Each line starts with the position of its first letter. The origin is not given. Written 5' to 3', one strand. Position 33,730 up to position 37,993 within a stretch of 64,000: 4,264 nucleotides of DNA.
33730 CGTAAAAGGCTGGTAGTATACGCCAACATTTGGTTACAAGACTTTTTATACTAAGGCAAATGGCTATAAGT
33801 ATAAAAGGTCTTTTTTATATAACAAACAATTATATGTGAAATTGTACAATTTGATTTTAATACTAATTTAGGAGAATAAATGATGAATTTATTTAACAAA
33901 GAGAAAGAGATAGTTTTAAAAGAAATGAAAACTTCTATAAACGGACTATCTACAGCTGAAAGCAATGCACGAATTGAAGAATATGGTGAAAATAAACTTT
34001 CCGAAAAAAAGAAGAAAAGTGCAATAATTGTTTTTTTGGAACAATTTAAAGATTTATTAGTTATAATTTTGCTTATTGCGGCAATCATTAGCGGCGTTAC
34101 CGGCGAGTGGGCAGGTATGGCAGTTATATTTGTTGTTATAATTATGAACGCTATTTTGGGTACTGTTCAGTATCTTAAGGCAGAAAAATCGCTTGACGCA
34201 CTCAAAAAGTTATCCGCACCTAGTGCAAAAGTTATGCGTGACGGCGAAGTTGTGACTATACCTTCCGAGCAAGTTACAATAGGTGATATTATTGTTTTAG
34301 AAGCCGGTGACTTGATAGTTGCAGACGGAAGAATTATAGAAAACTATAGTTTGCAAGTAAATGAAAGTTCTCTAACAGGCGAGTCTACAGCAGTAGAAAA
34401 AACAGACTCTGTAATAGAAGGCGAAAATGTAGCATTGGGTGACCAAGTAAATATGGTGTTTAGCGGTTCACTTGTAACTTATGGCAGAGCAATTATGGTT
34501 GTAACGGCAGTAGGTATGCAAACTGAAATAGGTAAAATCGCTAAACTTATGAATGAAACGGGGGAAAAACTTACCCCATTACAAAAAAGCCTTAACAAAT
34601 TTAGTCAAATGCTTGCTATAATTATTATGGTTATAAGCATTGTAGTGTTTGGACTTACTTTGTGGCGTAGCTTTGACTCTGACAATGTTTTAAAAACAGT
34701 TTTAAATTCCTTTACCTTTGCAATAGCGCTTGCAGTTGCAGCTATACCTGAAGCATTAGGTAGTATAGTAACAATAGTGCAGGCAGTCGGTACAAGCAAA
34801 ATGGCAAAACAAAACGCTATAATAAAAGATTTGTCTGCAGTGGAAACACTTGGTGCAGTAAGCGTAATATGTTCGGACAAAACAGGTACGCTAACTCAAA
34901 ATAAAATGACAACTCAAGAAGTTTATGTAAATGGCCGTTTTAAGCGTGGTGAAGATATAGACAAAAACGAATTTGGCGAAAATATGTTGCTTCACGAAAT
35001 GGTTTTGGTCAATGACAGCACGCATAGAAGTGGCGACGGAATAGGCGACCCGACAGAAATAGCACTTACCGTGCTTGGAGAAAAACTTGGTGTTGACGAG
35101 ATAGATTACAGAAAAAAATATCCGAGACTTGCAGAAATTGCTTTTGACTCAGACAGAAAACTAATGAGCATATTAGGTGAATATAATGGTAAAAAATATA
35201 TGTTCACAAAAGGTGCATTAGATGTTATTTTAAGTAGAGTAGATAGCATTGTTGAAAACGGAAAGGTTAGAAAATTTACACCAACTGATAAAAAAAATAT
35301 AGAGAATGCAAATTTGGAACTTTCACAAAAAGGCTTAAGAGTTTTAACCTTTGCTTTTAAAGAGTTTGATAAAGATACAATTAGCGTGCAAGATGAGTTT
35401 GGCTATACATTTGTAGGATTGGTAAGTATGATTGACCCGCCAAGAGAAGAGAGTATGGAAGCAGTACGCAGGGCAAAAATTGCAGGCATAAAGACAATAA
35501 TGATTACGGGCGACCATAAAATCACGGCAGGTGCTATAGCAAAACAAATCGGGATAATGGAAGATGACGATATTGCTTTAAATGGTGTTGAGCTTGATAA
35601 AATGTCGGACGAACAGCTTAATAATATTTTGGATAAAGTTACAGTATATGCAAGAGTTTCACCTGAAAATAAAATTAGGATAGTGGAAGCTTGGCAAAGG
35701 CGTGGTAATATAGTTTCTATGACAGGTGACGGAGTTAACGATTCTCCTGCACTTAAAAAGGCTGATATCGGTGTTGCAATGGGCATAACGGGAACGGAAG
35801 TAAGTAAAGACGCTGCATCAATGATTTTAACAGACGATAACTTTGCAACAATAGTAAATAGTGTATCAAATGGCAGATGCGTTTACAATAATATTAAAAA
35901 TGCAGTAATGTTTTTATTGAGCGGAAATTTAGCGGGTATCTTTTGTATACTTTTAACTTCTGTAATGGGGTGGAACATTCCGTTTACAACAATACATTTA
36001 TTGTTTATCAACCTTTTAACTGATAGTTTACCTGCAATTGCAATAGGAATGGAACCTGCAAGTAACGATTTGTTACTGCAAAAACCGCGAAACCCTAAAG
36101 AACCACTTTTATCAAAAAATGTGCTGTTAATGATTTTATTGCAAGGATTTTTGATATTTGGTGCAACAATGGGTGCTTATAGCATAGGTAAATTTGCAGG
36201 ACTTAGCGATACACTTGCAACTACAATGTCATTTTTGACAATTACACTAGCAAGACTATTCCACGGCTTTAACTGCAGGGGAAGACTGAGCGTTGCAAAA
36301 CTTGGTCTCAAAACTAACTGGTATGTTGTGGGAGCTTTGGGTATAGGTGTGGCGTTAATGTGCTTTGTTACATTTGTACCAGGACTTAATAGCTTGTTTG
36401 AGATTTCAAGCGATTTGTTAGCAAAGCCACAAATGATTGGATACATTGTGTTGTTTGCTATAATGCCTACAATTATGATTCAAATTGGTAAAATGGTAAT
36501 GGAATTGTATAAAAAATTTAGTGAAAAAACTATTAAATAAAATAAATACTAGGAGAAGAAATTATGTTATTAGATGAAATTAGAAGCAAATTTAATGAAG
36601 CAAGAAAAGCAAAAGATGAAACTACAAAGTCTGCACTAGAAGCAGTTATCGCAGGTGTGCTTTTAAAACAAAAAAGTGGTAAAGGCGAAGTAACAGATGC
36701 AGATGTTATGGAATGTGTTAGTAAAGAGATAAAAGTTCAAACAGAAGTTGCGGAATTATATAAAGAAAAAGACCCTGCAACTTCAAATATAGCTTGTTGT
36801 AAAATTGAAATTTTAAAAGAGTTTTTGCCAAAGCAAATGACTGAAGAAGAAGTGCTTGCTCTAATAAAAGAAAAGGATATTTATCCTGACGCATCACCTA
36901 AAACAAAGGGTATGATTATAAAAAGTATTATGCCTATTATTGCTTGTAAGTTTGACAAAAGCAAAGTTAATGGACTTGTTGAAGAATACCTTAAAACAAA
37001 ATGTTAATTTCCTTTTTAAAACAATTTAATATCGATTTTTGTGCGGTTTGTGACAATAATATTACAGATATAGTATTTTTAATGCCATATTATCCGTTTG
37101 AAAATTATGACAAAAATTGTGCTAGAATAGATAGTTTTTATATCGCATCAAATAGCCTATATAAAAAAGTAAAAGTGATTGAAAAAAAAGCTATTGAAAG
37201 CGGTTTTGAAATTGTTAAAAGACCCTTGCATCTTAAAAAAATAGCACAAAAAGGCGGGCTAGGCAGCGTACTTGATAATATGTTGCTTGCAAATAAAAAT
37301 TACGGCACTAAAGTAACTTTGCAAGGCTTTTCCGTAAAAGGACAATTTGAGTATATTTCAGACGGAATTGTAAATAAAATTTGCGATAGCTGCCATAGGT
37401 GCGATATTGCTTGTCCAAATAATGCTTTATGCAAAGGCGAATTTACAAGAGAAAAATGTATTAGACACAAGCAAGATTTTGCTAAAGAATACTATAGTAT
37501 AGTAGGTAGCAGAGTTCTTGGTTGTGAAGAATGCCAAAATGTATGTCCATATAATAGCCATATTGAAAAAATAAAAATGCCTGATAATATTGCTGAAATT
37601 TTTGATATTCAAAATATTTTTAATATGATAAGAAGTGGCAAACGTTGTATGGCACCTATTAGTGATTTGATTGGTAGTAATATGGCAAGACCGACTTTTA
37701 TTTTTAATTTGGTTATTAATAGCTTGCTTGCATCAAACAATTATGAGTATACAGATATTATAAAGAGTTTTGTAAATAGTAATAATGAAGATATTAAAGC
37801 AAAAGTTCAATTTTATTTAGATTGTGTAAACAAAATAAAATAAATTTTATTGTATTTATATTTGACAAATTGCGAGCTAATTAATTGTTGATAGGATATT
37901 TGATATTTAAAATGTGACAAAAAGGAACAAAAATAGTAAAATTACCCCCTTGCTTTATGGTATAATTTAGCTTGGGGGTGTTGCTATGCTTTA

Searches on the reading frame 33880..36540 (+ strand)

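Call 38: search_protein_families(library=pfam, proteins=[window:33880-36540:+], max_evalue=0.001)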
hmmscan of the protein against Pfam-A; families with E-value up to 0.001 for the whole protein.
window:33880-36540:+ (886 aa): 6 families
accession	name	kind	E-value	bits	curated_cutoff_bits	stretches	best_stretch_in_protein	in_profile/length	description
PF00122.25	E1-E2_ATPase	-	5.8e-54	182.8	28.1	1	110-311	1-181/181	E1-E2 ATPase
PF00689.26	Cation_ATPase_C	-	3e-40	138.3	27.3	1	700-872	2-174/175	Cation transporting ATPase, C-terminus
PF00690.31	Cation_ATPase_N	-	8.2e-20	70.7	20.4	1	8-71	5-69/69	Cation transporter/ATPase, N-terminus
PF13246.12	Cation_ATPase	-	2.6e-19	69.5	21.7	1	372-457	4-91/91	Cation transport ATPase (P-type)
PF00702.32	Hydrolase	-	3.3e-17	63.9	26.4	1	328-629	2-191/191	haloacid dehalogenase-like hydrolase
PF08282.18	Hydrolase_3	-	1.8e-05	25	20.9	0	610-654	204-247/255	haloacid dehalogenase-like hydrolase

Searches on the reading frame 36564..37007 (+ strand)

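Call 42: search_protein_families(library=pfam, proteins=[window:36564-37007:+], max_evalue=0.001)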
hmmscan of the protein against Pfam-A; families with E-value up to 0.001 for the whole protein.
window:36564-37007:+ (147 aa): 1 family
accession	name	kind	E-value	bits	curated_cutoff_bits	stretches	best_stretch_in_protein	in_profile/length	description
PF09424.15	YqeY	-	1.4e-19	71.1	27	1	4-143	2-143/143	Yqey-like protein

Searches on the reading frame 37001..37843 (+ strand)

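Call 42: search_protein_families(library=pfam, proteins=[window:37001-37843:+], max_evalue=0.001)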
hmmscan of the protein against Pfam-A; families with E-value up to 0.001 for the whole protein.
window:37001-37843:+ (280 aa): 4 families
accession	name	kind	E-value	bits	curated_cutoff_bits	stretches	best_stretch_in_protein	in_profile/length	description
PF13484.11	Fer4_16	-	3.6e-08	34.5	30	1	128-185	2-66/66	4Fe-4S double cluster binding domain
PF12838.12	Fer4_7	-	4.9e-05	24.1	27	1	128-185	2-51/52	4Fe-4S dicluster domain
PF13183.11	Fer4_8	-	0.00025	21.9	27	0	127-141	53-67/68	4Fe-4S dicluster domain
PF13534.11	Fer4_17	-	0.00035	21.5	22.2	0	115-141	33-59/61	4Fe-4S dicluster domain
